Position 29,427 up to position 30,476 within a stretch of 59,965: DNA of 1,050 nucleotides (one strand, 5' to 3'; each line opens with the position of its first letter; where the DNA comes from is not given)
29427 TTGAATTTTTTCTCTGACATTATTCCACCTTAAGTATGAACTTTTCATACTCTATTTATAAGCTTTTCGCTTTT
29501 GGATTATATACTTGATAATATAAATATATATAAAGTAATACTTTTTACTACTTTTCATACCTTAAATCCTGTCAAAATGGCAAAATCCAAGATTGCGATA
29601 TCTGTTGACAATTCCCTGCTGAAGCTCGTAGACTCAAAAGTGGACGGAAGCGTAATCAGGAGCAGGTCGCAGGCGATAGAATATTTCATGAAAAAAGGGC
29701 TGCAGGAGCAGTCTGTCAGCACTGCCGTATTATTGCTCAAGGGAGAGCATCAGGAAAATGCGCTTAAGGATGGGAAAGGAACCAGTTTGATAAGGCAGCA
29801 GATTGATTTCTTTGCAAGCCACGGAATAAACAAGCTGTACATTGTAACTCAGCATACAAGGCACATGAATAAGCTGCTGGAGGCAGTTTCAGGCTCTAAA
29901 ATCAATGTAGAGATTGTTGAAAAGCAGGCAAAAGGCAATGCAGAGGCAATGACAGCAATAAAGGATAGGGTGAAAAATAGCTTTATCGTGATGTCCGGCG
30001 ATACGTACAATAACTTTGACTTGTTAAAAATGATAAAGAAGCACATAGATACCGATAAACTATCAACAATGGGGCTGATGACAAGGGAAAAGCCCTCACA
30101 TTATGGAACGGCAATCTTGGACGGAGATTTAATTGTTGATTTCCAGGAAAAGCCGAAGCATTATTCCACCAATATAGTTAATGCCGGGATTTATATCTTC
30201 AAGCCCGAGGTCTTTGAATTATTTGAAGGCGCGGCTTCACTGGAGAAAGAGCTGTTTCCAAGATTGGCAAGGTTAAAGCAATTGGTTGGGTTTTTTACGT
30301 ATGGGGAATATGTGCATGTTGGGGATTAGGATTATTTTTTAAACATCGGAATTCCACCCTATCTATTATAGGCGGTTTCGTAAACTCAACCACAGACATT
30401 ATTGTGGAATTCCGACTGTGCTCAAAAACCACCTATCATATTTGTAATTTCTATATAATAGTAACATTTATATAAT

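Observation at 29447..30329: An RHH DNA-binding domain fused to a catalytically degenerate sugar-nucleotidyltransferase domain is a candidate nucleotide-sugar-sensing regulator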

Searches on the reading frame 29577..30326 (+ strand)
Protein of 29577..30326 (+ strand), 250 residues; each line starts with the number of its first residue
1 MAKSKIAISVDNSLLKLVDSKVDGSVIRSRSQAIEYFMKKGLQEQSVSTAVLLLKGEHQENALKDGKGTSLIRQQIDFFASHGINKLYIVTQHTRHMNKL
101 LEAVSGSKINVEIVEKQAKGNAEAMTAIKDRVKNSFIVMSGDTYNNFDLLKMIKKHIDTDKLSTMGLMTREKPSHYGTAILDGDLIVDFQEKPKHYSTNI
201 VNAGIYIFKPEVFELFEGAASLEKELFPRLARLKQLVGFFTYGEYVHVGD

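Call 5: search_protein_families(library=pfam, proteins=[window:29577-30326:+], max_evalue=0.01)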
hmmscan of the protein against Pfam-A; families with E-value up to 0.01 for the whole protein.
window:29577-30326:+ (250 aa): 1 family
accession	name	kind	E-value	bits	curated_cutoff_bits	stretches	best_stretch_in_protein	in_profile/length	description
PF00483.29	NTP_transferase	-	3.9e-24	86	21.2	1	66-216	28-188/245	Nucleotidyl transferase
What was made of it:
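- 29718..30326 (+): NTP_transferase-fold domain (residues 48-250), likely non-catalytic effector domain. Pfam PF00483 at 3.9e-24, covering profile positions 28-188 only (call 5).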

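Call 6: search_protein_families(library=ncbifam, proteins=[window:29577-30326:+], max_evalue=0.01)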
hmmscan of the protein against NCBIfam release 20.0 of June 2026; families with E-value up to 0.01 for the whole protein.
window:29577-30326:+ (250 aa): 24 families
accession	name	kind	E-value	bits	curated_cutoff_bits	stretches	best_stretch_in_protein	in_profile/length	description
TIGR03992.1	Arch_glmU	subfamily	1.8e-23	83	292.1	1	68-218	30-178/393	bifunctional sugar-1-phosphate nucleotidylyltransferase/acetyltransferase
NF052502.1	man1P_GTase_Rv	exception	1.5e-17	63.5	440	1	106-241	67-210/352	mannose-1-phosphate guanylyltransferase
TIGR01208.1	rmlA_long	equivalog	3.8e-15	55.6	320.25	1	71-217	32-183/353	glucose-1-phosphate thymidylyltransferase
NF041173.1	Sug_nt_acttase_Thmprot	equivalog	4.9e-14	52.1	600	1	68-217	30-177/405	bifunctional sugar-1-phosphate nucleotidylyltransferase/acetyltransferase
TIGR02623.1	G1P_cyt_trans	equivalog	2.8e-12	46.6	300.25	1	111-243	95-227/255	glucose-1-phosphate cytidylyltransferase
NF041313.1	UDPGP_AglF_Halo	equivalog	3.8e-12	46.2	400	1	61-214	23-180/234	UTP--glucose-1-phosphate uridylyltransferase AglF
TIGR02091.1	glgC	equivalog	2.3e-09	36.8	424.9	1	76-213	39-203/364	glucose-1-phosphate adenylyltransferase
NF049965.1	GlMnHpPGnyltfHddC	equivalog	2.1e-08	34.1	300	1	106-221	70-180/221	D-glycero-D-manno-heptose 1-phosphate guanosyltransferase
NF003670.0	PRK05293.1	equivalog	2.2e-08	33.5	470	1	128-212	113-200/382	glucose-1-phosphate adenylyltransferase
NF002772.0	PRK02862.1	equivalog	8.1e-06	24.8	537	1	118-196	101-182/429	glucose-1-phosphate adenylyltransferase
NF045761.1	NAMPUrTaseMurU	equivalog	1.3e-05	25.1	250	1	65-249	27-215/226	N-acetylmuramate alpha-1-phosphate uridylyltransferase MurU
NF010937.0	PRK14357.1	equivalog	1.8e-05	23.8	658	1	107-212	62-173/448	bifunctional UDP-N-acetylglucosamine diphosphorylase/glucosamine-1-phosphate N-acetyltransferase GlmU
NF041135.1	IPPtranDIPPsyn_Thcocales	equivalog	1.9e-05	23.9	580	1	68-217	26-171/419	bifunctional L-myo-inositol-1-phosphate cytidylyltransferase/CDP-L-myo-inositol myo-inositolphosphotransferase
NF010933.0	PRK14353.1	equivalog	1.9e-05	23.5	505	1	63-208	27-179/453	bifunctional UDP-N-acetylglucosamine diphosphorylase/glucosamine-1-phosphate N-acetyltransferase GlmU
NF001947.0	PRK00725.1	subfamily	2.3e-05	23.3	470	1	121-212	114-219/426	glucose-1-phosphate adenylyltransferase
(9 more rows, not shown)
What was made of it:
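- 29577..29717 (+): NikR-type ribbon-helix-helix DNA-binding domain (residues 1-47; β-strand KIAIS; helix-2 N-cap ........). NCBIfam NikR hit at 0.0037 (call 6).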

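Call 7: find_homologous_proteins(query=window:29577-30326:+, max_evalue=0.001)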
Query window:29577-30326:+ (250 aa): 673 proteins with E <= 0.001 among 997 candidates; the best 120 are listed.
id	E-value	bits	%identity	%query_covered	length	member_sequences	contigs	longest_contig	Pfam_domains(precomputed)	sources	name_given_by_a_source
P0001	5.9e-157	538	100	100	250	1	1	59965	PF00483.30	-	-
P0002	4.6e-133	460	84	100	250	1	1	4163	PF00483.30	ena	-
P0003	7.3e-133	459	84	100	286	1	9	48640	PF00483.30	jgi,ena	-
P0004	4.8e-132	457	83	100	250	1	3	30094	PF00483.30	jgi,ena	-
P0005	7.5e-132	456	84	100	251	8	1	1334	PF00483.30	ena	-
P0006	1.3e-131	455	82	100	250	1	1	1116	PF00483.30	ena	-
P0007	3.1e-131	454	82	100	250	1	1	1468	PF00483.30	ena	-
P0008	3.2e-131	454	81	100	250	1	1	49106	PF00483.30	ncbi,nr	ncbi:hypothetical protein HY637_03645 [Candidatus Woesearchaeota archaeon]|nr:hypothetical protein [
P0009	8.3e-131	452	83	100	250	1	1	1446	PF00483.30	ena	-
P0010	1.1e-130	452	84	99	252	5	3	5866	PF00483.30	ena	-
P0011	1.9e-130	451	84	100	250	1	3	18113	PF00483.30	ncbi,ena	-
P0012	2.5e-130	451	83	99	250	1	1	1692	PF00483.30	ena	-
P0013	5.0e-130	450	83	100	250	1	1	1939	PF00483.30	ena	-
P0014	1.3e-129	449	82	100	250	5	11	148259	PF00483.30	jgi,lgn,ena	-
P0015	1.7e-129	448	83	99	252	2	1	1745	PF00483.30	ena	-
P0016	2.0e-129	448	82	100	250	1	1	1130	PF00483.30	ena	-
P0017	4.7e-129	447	82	99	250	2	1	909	PF00483.30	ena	-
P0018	6.6e-129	446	82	100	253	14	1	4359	PF00483.30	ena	-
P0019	8.3e-129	446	81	100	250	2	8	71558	PF00483.30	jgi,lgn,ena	-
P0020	1.3e-128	445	79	100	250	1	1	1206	PF00483.30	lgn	-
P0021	1.4e-128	445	80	100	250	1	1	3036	PF00483.30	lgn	-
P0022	3.3e-128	444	82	99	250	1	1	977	PF00483.30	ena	-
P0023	6.6e-128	443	81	100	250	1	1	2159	PF00483.30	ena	-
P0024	6.7e-128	443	78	100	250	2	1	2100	PF00483.30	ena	-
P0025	7.0e-128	443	81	99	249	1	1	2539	PF00483.30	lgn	-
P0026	7.1e-128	443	81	100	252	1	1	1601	PF00483.30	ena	-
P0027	1.5e-127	442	81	100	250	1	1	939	PF00483.30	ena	-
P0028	2.0e-127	441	80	100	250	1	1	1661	PF00483.30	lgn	-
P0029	2.1e-127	441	80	99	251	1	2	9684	PF00483.30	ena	-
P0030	2.5e-127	441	80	100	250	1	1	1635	PF00483.30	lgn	-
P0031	4.0e-127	440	80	100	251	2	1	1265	PF00483.30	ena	-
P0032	4.6e-127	440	80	100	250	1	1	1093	PF00483.30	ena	-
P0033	8.9e-127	439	79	100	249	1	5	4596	PF00483.30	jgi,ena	-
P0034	1.0e-126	439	81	99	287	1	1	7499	PF00483.30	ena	-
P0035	1.6e-126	438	80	100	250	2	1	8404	PF00483.30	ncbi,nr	ncbi:nucleotidyltransferase family protein [Candidatus Woesearchaeota archaeon]|nr:nucleotidyltransf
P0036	2.0e-126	438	80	100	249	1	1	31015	PF00483.30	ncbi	-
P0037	2.6e-126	438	79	100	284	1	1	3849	PF00483.30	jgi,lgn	-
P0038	2.8e-126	438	80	100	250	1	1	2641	PF00483.30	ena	-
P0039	9.1e-126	436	80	100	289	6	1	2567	PF00483.30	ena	-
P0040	9.5e-126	436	81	100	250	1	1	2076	PF00483.30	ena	-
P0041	9.7e-126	436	80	99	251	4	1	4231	PF00483.30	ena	-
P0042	1.3e-125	435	78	100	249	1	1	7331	PF00483.30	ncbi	-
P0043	1.4e-125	435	81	99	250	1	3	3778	PF00483.30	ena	-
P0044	1.5e-125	435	79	100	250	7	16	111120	PF00483.30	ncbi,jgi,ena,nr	ncbi:nucleotidyltransferase family protein [Candidatus Woesearchaeota archaeon]|nr:nucleotidyltransf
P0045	1.7e-125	435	80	100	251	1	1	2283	PF00483.30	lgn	-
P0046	1.8e-125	435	79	99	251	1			PF00483.30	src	-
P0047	1.9e-125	435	80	100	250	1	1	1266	PF00483.30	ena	-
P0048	4.9e-125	434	80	100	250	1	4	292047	PF00483.30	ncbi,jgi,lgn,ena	-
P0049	6.0e-125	433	80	99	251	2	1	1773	PF00483.30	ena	-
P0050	7.1e-125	433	79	100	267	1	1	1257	PF00483.30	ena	-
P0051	7.7e-125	433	81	99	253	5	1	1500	PF00483.30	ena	-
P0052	8.1e-125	433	79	99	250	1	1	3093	PF00483.30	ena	-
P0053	9.5e-125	433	79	99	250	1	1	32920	PF00483.30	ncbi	-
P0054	1.3e-124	432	80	100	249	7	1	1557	PF00483.30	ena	-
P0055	1.7e-124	432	79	100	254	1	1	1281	PF00483.30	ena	-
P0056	1.8e-124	432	80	100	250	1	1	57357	PF00483.30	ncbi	-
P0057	1.8e-124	432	79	99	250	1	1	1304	PF00483.30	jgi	jgi:mannose-1-phosphate guanylyltransferase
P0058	2.1e-124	432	79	100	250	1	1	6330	PF00483.30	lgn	-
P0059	2.2e-124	431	81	100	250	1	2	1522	PF00483.30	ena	-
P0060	2.8e-124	431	79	99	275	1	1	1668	PF00483.30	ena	-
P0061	2.8e-124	431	79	100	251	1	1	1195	PF00483.30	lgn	-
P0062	3.5e-124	431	78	100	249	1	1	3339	PF00483.30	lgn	-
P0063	4.0e-124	431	79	100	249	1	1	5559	PF00483.30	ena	-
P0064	4.1e-124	431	78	100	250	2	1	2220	PF00483.30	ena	-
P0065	4.6e-124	430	78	100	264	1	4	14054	PF00483.30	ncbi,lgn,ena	-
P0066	5.3e-124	430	79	99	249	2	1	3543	PF00483.30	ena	-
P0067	6.3e-124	430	79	100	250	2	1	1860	PF00483.30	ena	-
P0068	7.7e-124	430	80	99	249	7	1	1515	PF00483.30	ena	-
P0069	7.8e-124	430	79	99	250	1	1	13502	PF00483.30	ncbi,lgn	-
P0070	7.8e-124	430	78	100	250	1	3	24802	PF00483.30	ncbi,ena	-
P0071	1.1e-123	429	78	100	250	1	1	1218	PF00483.30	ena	-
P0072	1.5e-123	429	78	100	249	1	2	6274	PF00483.30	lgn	-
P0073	1.5e-123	429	78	100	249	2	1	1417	PF00483.30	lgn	-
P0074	1.5e-123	429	80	100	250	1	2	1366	PF00483.30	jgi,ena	-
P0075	2.3e-123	428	77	100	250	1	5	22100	PF00483.30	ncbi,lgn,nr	ncbi:hypothetical protein HYY70_00345 [Candidatus Woesearchaeota archaeon]|nr:hypothetical protein [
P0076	2.4e-123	428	79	99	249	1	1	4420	PF00483.30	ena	-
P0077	2.5e-123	428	78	100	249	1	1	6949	PF00483.30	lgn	-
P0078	2.8e-123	428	78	100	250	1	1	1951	PF00483.30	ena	-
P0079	3.3e-123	428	79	99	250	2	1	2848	PF00483.30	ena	-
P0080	3.4e-123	428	78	99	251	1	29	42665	PF00483.30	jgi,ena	-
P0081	3.6e-123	427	79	100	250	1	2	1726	PF00483.30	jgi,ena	-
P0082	4.5e-123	427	78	99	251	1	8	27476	PF00483.30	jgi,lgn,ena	-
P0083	4.5e-123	427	77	99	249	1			PF00483.30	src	-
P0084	6.3e-123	427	78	99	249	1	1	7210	PF00483.30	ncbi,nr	ncbi:hypothetical protein HYX04_02235 [Candidatus Woesearchaeota archaeon]|nr:hypothetical protein [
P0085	6.5e-123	427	78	100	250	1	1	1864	PF00483.30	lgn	-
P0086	6.5e-123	427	77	100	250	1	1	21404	PF00483.30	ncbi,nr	ncbi:nucleotidyltransferase family protein [Candidatus Woesearchaeota archaeon]|nr:nucleotidyltransf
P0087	6.7e-123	427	79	99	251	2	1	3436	PF00483.30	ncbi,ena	-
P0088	6.8e-123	427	76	100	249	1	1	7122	PF00483.30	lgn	-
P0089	8.3e-123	426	79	99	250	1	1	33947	PF00483.30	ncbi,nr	ncbi:nucleotidyltransferase family protein [Candidatus Woesearchaeota archaeon]|nr:nucleotidyltransf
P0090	8.4e-123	426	78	99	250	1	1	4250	PF00483.30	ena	-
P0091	8.7e-123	426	79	99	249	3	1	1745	PF00483.30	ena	-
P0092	9.2e-123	426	77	100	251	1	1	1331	PF00483.30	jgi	-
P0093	9.7e-123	426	78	99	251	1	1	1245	PF00483.30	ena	-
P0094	1.2e-122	426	78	100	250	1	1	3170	PF00483.30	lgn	-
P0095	1.6e-122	425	78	99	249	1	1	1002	PF00483.30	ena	-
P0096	1.6e-122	425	78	99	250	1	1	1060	PF00483.30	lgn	-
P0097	2.4e-122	425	78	100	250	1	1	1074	PF00483.30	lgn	-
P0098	2.6e-122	425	78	100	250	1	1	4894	PF00483.30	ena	-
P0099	2.9e-122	425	77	99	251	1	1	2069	PF00483.30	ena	-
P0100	3.7e-122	424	77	99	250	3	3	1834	PF00483.30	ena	-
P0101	4.0e-122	424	77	99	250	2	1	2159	PF00483.30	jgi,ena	-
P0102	4.1e-122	424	76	100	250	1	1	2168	PF00483.30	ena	-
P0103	4.2e-122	424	78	100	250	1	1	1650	PF00483.30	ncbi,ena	-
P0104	4.8e-122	424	77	99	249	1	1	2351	PF00483.30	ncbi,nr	ncbi:nucleotidyltransferase family protein [Candidatus Woesearchaeota archaeon]|nr:nucleotidyltransf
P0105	4.9e-122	424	78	100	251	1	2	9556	PF00483.30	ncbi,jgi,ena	-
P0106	5.1e-122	424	78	99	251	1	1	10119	PF00483.30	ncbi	-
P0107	5.4e-122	424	77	100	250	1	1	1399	PF00483.30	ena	-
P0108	5.9e-122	424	77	99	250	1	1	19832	PF00483.30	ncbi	-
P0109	5.9e-122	424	79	99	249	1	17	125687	PF00483.30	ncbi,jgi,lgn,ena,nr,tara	ncbi:hypothetical protein CMO83_05445 [Candidatus Woesearchaeota archaeon]|jgi:NDP-sugar pyrophospho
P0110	6.4e-122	423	79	99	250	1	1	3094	PF00483.30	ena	-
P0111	7.7e-122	423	77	99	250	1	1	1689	PF00483.30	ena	-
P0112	1.0e-121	423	78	99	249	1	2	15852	PF00483.30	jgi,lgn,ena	-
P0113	1.1e-121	423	76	100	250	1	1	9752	PF00483.30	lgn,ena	-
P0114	1.3e-121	422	77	100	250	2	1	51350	PF00483.30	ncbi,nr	ncbi:MAG: sugar phosphate nucleotidyltransferase [Nanoarchaeota archaeon]|nr:sugar phosphate nucleot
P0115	1.5e-121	422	77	100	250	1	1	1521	PF00483.30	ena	-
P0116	1.6e-121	422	78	100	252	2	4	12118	PF00483.30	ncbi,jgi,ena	-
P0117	2.0e-121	422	77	99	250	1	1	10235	PF00483.30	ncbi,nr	ncbi:nucleotidyltransferase family protein [Candidatus Woesearchaeota archaeon]|nr:nucleotidyltransf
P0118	2.1e-121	422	77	100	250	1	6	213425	PF00483.30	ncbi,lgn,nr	ncbi:nucleotidyltransferase family protein [Candidatus Woesearchaeota archaeon]|nr:nucleotidyltransf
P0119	2.3e-121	422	77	99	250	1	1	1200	PF00483.30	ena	-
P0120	2.3e-121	422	75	100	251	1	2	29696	PF00483.30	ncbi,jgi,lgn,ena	-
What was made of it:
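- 29577..30329 (+): Regulator gene (250 aa): RHH fused to a degenerate sugar-nucleotidyltransferase domain. There are 673 homologues, and the top 120 are 75-84% identical proteins of about 250 aa from Woesearchaeota/Nanoarchaeota (call 7).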

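Call 12: find_encoding_contigs(protein=P0014, flank=6000, max_places=3)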
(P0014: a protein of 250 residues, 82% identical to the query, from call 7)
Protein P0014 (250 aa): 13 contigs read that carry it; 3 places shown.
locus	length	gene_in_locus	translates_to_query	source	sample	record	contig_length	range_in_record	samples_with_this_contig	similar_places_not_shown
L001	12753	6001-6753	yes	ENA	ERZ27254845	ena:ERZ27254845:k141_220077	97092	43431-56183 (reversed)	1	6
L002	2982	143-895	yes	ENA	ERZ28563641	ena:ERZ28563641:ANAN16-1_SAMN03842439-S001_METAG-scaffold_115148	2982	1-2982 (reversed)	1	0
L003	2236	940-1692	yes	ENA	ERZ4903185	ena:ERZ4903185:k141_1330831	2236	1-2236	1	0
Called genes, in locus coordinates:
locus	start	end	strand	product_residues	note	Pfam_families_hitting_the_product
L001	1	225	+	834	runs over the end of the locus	-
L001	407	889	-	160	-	PF01467:CTP_transf_like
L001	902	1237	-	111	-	-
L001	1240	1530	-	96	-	-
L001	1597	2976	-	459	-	-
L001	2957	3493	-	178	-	PF00702:Hydrolase (weak), PF08645:PNK3P (weak), PF13419:HAD_2, PF13242:Hydrolase_like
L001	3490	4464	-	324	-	PF00294:PfkB, PF08543:Phos_pyr_kin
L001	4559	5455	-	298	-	-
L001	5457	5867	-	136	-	PF07385:Lyx_isomer (faint), PF07883:Cupin_2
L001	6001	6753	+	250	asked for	PF00483:NTP_transferase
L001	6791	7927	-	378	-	PF01075:Glyco_transf_9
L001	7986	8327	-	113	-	PF10066:DUF2304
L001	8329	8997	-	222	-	PF00535:Glycos_transf_2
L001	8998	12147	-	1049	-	PF02516:STT3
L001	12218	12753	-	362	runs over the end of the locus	PF01266:DAO (faint), PF01494:FAD_binding_3, PF07992:Pyr_redox_2 (faint), PF12831:FAD_oxidored (weak), PF13450:NAD_binding_8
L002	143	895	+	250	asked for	PF00483:NTP_transferase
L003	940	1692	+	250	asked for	PF00483:NTP_transferase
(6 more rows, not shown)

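Call 13: find_encoding_contigs(protein=P0048, flank=6000, max_places=2)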
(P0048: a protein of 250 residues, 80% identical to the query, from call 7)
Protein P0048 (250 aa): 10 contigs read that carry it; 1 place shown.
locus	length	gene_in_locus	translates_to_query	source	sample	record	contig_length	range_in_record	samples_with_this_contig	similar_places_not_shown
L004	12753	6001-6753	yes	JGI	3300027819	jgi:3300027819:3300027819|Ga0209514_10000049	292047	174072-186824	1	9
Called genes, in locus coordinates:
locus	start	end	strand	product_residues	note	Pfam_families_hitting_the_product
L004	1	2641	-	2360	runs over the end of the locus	PF07591:PT-HINT (faint), PF01079:Hint (weak), PF14890:Intein_splicing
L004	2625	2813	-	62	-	-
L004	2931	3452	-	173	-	PF00702:Hydrolase (faint), PF08645:PNK3P, PF13419:HAD_2 (weak), PF13242:Hydrolase_like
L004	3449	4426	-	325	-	PF00294:PfkB, PF08543:Phos_pyr_kin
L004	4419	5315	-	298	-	PF01073:3Beta_HSD, PF01370:Epimerase, PF04321:RmlD_sub_bind, PF16363:GDP_Man_Dehyd, PF07993:NAD_binding_4 (weak)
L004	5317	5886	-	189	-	PF13580:SIS_2, PF01380:SIS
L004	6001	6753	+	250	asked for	PF00483:NTP_transferase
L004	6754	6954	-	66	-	-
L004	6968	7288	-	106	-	-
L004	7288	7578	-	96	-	-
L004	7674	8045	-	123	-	-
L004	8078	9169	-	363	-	PF13588:HSDR_N_2 (faint), PF04313:HSDR_N (weak)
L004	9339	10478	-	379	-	PF01075:Glyco_transf_9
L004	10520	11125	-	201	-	-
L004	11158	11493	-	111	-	PF10066:DUF2304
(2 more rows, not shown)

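Call 14: find_encoding_contigs(protein=P0118, flank=6000, max_places=2)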
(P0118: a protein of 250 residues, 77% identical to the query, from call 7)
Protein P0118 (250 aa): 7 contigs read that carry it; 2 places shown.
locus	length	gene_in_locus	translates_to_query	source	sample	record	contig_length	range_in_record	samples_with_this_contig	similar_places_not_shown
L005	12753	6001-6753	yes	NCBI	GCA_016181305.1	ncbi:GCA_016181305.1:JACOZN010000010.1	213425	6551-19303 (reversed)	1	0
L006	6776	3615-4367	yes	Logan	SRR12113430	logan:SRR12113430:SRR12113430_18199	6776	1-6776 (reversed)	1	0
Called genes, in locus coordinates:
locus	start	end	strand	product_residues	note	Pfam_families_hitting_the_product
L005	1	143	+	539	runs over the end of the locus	PF13231:PMT_2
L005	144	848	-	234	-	PF00535:Glycos_transf_2, PF10111:Glyco_tranf_2_2 (weak), PF13641:Glyco_tranf_2_3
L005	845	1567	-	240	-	PF00535:Glycos_transf_2, PF13641:Glyco_tranf_2_3 (weak)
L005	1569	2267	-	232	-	PF00535:Glycos_transf_2, PF10111:Glyco_tranf_2_2 (weak), PF13641:Glyco_tranf_2_3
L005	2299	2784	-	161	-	PF01467:CTP_transf_like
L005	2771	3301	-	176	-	PF00702:Hydrolase (faint), PF13419:HAD_2 (weak), PF13242:Hydrolase_like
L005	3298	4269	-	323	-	PF00294:PfkB, PF08543:Phos_pyr_kin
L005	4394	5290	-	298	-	-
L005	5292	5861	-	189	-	PF13580:SIS_2, PF01380:SIS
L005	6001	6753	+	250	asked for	PF00483:NTP_transferase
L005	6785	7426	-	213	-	-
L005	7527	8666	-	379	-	PF01075:Glyco_transf_9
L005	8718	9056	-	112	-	PF10066:DUF2304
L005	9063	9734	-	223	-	PF00535:Glycos_transf_2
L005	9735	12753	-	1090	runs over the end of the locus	PF02516:STT3, PF27869:HaoB_nitrify (faint)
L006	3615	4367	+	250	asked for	PF00483:NTP_transferase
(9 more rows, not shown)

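Call 15: search_protein_representatives(protein=window:29577-30326:+)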
Query: 250 residues. Proteins with E-value up to 0.001 (for the whole library): 5748; up to 1e-10: 619; up to 1e-30: 57. The best 150 are listed.
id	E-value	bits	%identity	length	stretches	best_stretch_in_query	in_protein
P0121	1.2e-70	254.0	51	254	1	1-249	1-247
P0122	3.3e-70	252.6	77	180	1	97-248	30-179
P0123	1.3e-69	250.7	51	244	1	1-248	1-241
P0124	2.5e-67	243.2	47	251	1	1-249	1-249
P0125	1.2e-66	241.0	46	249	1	1-248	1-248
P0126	5.3e-66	238.8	68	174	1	3-177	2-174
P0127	1.0e-65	237.9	47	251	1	1-247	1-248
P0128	6.4e-65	235.3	48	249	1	3-248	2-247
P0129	7.3e-65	235.1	45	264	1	3-249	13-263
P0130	5.0e-64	232.4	46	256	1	1-248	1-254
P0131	1.2e-63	231.1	47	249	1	1-249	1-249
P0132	2.2e-63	230.3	47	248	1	1-247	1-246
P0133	5.9e-63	228.9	49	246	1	1-248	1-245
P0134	6.3e-63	228.8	48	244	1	1-248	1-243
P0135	1.0e-62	228.1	46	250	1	1-249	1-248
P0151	1.2e-48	182.1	37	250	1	1-250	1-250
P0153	2.0e-46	174.8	39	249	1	3-248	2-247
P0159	2.7e-42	161.3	36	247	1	1-249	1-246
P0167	8.3e-36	140.1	35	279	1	3-248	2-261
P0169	3.8e-35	137.9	30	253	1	1-249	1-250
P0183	1.3e-29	119.8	29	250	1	4-249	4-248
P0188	6.2e-29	117.6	31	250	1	1-249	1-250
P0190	1.1e-28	116.8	31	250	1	3-248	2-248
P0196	1.4e-27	113.2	32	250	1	1-245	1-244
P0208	3.6e-26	108.6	34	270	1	3-249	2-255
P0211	1.2e-25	106.8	33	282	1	2-250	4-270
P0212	1.3e-25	106.7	33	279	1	3-249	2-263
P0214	1.6e-25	106.4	31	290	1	3-244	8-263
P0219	1.3e-24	103.5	32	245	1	1-246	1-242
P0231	5.8e-24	101.3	30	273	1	2-246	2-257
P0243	7.7e-23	97.7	30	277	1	3-249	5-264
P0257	1.3e-21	93.7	30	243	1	5-247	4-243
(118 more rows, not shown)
